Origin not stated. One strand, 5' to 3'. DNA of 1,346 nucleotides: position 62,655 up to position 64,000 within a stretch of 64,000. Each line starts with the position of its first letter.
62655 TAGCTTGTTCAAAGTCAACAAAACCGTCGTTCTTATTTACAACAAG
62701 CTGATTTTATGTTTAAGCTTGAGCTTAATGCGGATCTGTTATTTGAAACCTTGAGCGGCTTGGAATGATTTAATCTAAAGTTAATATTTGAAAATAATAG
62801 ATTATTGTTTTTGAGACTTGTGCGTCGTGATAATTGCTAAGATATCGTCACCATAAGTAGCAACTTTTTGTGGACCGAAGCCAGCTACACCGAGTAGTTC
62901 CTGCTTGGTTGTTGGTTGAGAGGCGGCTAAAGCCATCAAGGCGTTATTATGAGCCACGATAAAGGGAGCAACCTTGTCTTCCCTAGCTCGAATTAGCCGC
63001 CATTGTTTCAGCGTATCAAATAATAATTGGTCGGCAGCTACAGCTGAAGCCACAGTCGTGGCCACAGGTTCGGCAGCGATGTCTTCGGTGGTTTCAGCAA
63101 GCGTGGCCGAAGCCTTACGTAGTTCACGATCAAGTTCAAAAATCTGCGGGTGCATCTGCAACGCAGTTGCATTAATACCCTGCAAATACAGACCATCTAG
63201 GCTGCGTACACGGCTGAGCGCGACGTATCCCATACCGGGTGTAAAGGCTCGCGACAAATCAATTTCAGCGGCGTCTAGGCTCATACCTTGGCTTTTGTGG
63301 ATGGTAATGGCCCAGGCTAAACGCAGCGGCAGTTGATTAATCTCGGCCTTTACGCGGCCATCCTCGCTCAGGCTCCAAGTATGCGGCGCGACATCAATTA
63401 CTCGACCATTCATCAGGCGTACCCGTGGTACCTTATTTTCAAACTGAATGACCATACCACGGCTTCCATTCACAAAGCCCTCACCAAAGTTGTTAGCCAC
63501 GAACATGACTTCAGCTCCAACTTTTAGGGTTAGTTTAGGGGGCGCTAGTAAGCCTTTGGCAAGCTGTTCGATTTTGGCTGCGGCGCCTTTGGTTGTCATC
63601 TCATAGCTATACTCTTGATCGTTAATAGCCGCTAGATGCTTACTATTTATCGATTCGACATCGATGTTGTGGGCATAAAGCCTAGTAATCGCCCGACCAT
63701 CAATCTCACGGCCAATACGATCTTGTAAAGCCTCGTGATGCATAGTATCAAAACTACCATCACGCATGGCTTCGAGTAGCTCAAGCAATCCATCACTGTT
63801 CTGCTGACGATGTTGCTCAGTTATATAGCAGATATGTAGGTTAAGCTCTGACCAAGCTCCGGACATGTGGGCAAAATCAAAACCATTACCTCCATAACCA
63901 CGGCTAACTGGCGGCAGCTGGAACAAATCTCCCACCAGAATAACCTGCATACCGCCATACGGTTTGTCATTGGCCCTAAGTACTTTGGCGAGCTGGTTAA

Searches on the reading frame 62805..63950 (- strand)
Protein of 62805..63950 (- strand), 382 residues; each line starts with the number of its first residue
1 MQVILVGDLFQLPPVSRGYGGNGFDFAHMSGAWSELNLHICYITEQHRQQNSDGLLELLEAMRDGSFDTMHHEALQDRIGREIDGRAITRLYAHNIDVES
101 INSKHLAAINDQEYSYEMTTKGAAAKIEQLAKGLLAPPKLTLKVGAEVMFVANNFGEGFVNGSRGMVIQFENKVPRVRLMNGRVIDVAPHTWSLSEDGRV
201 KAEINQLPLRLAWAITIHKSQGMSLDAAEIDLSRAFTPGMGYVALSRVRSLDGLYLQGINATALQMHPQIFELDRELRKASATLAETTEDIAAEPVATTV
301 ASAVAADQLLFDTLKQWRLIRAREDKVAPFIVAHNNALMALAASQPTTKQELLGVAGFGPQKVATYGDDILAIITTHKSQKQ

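Call 85: search_protein_families(library=pfam, proteins=[window:62805-63950:-], max_evalue=0.00001)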
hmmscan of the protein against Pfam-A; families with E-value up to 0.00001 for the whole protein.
window:62805-63950:- (382 aa): 2 families
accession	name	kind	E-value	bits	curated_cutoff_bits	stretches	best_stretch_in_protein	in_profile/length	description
PF00570.28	HRDC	-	1.3e-19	70.3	23.8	1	310-374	4-68/68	HRDC domain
PF21530.3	Pif1_2B_dom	-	1.2e-06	28.5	23.9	1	135-170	11-47/47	DNA helicase Pif1, 2B domain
